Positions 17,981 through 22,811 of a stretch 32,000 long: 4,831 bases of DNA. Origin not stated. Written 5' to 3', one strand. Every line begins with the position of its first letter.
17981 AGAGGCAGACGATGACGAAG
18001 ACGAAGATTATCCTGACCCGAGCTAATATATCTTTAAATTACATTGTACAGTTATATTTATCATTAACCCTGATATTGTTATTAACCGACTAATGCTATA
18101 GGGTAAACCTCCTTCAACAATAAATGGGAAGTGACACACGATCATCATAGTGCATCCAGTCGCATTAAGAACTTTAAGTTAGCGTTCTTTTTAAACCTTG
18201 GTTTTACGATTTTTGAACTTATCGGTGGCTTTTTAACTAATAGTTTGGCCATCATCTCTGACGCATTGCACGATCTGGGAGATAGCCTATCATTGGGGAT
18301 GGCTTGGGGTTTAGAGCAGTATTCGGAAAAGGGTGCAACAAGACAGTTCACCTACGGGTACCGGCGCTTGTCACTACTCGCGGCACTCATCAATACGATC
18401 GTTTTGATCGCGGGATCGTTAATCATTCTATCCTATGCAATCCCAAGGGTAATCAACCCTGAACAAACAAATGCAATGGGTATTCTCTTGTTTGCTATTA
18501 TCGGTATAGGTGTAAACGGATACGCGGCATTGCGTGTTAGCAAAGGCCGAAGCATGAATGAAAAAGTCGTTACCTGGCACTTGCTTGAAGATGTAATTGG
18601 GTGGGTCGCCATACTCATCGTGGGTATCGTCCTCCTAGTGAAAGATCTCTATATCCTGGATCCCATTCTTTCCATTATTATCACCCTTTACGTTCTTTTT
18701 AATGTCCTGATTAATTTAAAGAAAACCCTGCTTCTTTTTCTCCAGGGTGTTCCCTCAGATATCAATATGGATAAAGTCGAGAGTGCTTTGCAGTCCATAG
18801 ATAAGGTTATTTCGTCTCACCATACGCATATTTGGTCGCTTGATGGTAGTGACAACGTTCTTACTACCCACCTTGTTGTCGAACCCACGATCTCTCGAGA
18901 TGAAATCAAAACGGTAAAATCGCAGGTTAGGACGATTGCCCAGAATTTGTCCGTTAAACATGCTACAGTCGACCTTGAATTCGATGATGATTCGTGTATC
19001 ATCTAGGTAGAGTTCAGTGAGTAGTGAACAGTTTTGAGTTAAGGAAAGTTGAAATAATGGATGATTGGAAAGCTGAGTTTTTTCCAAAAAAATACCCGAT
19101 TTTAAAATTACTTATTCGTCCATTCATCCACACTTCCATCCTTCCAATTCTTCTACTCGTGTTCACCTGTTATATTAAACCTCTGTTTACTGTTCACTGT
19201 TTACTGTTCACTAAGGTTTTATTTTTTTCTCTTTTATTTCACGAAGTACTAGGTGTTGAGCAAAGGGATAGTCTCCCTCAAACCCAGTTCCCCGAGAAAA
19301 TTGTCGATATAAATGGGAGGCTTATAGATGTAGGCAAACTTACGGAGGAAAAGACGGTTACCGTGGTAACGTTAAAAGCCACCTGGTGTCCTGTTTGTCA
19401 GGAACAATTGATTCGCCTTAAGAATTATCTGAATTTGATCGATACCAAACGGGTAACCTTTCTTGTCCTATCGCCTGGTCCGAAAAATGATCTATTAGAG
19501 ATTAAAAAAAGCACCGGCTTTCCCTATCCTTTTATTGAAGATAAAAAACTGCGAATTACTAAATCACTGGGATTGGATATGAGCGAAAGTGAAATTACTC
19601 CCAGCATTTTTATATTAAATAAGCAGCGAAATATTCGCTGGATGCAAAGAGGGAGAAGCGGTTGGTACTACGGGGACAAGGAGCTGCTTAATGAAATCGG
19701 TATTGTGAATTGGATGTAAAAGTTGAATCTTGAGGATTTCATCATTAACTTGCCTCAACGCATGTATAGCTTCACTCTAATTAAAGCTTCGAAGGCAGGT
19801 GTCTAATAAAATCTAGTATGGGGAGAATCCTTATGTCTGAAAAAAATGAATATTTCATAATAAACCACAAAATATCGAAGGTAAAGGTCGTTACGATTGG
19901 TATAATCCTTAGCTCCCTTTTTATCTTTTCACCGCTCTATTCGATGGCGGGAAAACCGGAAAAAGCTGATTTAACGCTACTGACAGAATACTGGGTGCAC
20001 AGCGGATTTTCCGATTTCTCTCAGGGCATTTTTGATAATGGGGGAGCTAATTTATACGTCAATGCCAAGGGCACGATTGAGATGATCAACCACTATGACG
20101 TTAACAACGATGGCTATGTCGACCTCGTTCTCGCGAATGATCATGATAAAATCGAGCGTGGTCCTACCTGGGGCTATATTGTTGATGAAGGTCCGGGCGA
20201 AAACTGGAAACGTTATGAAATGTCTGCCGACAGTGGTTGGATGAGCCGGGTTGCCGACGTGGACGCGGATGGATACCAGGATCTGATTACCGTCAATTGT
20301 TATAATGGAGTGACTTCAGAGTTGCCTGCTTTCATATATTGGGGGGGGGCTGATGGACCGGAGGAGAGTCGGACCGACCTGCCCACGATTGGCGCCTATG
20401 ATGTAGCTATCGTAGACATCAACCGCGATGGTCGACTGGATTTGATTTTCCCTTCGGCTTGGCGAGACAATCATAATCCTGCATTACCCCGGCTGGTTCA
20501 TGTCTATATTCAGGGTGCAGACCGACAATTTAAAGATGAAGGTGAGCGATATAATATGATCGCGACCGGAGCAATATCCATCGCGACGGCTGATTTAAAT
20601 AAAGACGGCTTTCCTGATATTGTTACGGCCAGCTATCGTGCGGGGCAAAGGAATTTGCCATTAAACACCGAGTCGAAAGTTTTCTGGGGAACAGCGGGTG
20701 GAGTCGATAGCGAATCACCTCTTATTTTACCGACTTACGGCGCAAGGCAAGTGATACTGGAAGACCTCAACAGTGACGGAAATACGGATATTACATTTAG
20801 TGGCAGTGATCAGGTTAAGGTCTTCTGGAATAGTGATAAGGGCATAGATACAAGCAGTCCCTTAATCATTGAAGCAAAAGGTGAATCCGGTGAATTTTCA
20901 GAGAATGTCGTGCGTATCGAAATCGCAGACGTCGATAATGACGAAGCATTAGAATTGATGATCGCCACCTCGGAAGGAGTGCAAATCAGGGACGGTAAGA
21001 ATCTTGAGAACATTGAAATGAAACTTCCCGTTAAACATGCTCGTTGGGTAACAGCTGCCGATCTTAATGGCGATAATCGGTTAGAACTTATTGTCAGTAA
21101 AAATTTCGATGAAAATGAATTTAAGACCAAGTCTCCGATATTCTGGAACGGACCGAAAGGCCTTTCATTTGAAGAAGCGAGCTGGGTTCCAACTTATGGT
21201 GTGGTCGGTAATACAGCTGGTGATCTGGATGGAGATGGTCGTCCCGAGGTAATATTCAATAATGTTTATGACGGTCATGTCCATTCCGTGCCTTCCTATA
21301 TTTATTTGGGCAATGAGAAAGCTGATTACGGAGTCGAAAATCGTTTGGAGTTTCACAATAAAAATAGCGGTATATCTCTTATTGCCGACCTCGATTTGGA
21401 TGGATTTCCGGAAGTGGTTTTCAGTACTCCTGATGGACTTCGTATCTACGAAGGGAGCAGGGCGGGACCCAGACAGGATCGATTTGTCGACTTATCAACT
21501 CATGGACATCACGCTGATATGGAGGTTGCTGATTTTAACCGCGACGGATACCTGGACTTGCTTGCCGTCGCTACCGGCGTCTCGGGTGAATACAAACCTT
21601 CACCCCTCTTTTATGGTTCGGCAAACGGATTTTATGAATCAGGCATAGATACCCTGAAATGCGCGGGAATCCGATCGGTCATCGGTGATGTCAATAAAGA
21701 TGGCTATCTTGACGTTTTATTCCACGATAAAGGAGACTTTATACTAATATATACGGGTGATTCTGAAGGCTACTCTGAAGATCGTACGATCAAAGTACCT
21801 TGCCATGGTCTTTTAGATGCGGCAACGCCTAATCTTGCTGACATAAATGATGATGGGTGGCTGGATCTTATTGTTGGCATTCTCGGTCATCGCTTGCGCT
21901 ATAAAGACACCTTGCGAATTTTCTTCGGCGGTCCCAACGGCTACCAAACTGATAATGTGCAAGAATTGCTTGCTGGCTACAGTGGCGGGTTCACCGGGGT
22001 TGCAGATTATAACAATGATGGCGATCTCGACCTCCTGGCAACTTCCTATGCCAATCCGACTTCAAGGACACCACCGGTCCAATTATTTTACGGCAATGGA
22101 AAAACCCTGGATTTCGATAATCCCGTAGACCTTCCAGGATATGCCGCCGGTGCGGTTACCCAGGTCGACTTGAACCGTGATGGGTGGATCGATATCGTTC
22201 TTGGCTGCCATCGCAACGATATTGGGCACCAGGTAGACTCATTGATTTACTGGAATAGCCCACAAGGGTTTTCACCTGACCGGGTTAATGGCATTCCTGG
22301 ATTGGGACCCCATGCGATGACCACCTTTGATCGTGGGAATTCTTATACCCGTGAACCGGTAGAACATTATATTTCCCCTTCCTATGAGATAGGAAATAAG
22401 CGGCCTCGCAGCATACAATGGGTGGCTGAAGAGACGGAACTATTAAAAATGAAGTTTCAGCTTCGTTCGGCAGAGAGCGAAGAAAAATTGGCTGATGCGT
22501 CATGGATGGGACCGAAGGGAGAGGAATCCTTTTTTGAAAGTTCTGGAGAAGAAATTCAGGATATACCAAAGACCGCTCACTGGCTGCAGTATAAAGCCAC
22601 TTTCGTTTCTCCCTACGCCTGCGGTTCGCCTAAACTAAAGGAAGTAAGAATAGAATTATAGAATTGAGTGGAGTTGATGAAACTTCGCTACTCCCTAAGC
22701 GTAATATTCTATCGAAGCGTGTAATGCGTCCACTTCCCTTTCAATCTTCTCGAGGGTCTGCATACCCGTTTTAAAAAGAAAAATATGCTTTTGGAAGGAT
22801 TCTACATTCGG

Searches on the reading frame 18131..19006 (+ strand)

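Call 7: search_protein_families(library=pfam, proteins=[window:18131-19006:+], max_evalue=0.001)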
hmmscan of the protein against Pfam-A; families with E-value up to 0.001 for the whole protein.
window:18131-19006:+ (291 aa): 2 families
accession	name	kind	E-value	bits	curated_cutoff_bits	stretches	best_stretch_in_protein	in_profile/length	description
PF01545.26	Cation_efflux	-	2e-37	129.3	26.6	1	17-202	3-196/198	Cation efflux family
PF16916.11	ZT_dimer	-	6.9e-08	32.8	26.7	1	208-283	1-76/78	Dimerisation domain of Zinc Transporter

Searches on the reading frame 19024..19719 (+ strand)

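Call 7: search_protein_families(library=pfam, proteins=[window:19024-19719:+], max_evalue=0.001)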
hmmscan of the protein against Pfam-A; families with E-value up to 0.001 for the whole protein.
window:19024-19719:+ (231 aa): 2 families
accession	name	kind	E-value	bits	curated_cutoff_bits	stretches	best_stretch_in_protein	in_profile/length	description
PF08534.16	Redoxin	-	6.3e-14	52.4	26.6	1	92-212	12-136/148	Redoxin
PF00578.27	AhpC-TSA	-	3e-13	50.2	26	1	95-206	12-123/124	AhpC/TSA family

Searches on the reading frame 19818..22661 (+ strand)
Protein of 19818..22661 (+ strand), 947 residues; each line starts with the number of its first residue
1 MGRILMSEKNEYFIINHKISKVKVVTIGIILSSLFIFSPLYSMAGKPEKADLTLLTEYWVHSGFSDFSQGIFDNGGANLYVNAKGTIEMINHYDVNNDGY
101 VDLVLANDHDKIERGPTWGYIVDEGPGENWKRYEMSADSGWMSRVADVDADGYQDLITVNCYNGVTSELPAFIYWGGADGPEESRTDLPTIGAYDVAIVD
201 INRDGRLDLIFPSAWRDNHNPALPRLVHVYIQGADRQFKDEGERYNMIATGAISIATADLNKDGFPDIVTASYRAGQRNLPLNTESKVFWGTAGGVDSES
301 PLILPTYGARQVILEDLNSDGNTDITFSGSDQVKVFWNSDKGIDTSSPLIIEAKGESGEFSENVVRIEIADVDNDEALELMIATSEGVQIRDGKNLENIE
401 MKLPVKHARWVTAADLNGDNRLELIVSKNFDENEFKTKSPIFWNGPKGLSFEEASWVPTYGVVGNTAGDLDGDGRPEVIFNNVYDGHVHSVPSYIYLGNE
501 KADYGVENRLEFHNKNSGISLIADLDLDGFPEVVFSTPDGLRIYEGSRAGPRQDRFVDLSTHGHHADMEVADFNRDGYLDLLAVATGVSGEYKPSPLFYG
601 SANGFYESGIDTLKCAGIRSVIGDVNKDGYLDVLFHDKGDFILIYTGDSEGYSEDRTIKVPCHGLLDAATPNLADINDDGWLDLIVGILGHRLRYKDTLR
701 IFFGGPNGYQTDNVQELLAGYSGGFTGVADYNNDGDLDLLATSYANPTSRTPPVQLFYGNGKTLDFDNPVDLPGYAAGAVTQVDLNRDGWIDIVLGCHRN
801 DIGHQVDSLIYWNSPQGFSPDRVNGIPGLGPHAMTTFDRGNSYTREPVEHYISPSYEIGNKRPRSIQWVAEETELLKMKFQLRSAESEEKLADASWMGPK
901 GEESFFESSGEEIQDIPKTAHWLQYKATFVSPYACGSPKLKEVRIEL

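Call 7: search_protein_families(library=pfam, proteins=[window:19818-22661:+], max_evalue=0.001)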
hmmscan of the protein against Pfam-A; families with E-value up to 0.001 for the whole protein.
window:19818-22661:+ (947 aa): 4 families
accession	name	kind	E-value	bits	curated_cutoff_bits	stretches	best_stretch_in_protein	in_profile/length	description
PF13517.12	FG-GAP_3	-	2.4e-55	185.4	26.9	9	524-582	1-60/61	FG-GAP-like repeat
PF01839.29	FG-GAP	-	2.7e-36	123.3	22.1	1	254-275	4-25/37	FG-GAP repeat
PF16743.10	PliI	-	2.1e-05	24.6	27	0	81-106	53-78/123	Periplasmic lysozyme inhibitor of I-type lysozyme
PF14326.11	DUF4384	-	0.00014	22.3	27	0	196-218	20-42/81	Domain of unknown function (DUF4384)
